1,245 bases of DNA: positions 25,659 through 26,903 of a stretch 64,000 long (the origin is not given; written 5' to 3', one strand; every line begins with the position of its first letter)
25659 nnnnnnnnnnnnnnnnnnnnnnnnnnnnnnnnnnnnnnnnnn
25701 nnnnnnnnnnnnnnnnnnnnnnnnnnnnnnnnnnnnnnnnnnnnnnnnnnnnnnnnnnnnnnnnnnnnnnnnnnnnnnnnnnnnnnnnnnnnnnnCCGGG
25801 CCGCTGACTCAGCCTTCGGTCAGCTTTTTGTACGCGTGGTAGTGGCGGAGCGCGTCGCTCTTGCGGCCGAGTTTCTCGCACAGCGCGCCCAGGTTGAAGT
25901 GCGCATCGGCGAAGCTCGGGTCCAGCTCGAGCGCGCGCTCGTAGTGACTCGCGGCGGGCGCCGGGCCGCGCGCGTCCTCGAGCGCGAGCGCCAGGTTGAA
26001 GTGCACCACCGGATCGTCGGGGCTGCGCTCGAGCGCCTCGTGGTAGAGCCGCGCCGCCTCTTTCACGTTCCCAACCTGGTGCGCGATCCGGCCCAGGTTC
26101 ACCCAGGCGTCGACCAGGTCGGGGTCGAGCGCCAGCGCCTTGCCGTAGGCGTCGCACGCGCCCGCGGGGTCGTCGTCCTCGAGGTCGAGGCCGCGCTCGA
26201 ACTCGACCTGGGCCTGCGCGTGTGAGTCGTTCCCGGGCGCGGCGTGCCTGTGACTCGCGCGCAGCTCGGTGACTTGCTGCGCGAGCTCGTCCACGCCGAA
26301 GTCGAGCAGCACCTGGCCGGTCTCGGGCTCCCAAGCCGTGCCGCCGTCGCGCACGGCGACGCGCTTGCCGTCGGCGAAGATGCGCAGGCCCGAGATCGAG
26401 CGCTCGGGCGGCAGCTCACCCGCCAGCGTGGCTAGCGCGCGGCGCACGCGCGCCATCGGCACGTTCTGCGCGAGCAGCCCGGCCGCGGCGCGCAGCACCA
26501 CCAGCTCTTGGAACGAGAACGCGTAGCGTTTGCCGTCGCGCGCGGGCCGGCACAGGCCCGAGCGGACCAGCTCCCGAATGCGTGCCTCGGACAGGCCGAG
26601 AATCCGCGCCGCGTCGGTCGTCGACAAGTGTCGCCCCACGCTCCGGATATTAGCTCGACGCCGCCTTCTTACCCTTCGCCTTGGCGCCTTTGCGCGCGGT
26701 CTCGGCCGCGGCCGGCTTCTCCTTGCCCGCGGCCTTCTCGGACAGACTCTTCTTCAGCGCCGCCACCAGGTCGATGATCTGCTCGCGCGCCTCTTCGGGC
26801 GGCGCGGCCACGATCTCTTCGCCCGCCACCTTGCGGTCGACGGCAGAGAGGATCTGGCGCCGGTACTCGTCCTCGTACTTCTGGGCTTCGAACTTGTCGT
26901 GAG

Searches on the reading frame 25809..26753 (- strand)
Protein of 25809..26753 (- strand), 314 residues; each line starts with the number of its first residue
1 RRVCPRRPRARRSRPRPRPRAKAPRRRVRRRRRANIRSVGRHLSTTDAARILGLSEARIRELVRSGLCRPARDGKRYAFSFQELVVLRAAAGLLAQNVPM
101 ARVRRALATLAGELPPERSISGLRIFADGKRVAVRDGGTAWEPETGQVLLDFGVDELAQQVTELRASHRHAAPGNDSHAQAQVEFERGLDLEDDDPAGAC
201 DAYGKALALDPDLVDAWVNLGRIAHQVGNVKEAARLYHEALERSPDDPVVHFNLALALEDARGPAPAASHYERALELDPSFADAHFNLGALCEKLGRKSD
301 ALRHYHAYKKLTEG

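Call 77: search_protein_families(library=pfam, proteins=[window:25809-26753:-], max_evalue=0.00001)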
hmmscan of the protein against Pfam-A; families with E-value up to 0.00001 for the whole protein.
window:25809-26753:- (314 aa): 15 families
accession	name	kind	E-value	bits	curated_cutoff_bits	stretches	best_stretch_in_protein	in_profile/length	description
PF13414.12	TPR_11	-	1.3e-21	76.4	26.8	1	268-296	14-42/42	TPR repeat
PF07719.23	TPR_2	-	9.3e-21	72.6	27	1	215-247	2-34/34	Tetratricopeptide repeat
PF00515.34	TPR_1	-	2.3e-19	68.7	27.8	0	214-247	1-34/34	Tetratricopeptide repeat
PF13431.12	TPR_17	-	2.7e-19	68.2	24.4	1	270-302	1-33/34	Tetratricopeptide repeat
PF14559.12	TPR_19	-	2.1e-14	54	25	1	191-251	2-62/68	Tetratricopeptide repeat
PF13432.12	TPR_16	-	1.8e-12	47.9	32.7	2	253-309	2-58/65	Tetratricopeptide repeat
PF13428.12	TPR_14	-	3.6e-11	43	23.5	1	215-255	2-42/44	Tetratricopeptide repeat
PF13176.12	TPR_7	-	5.8e-11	42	27.9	0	216-248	1-35/36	Tetratricopeptide repeat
PF13181.12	TPR_8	-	1.8e-10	40.6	25.7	0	215-247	2-34/34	Tetratricopeptide repeat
PF13424.12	TPR_12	-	4.8e-10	39.9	30.1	1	215-278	4-75/77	Tetratricopeptide repeat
PF13411.12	MerR_1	-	1.6e-09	38.2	21.6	1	44-108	2-67/69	MerR HTH family regulatory protein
PF12728.13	HTH_17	-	1.4e-08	35.3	27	1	43-84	2-43/51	Helix-turn-helix domain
PF13371.12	TPR_9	-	2.2e-06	28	35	0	195-251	10-66/73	Tetratricopeptide repeat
PF23914.1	TPR_CcmH_CycH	-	2.4e-06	27.9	42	1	206-310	42-149/158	Cytochrome c-type biogenesis protein H TPR domain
PF24575.1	TPR_Slam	-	2.7e-06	28.2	35.2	0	219-258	52-91/104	Surface lipoprotein assembly modifier, N-terminal TPR repeats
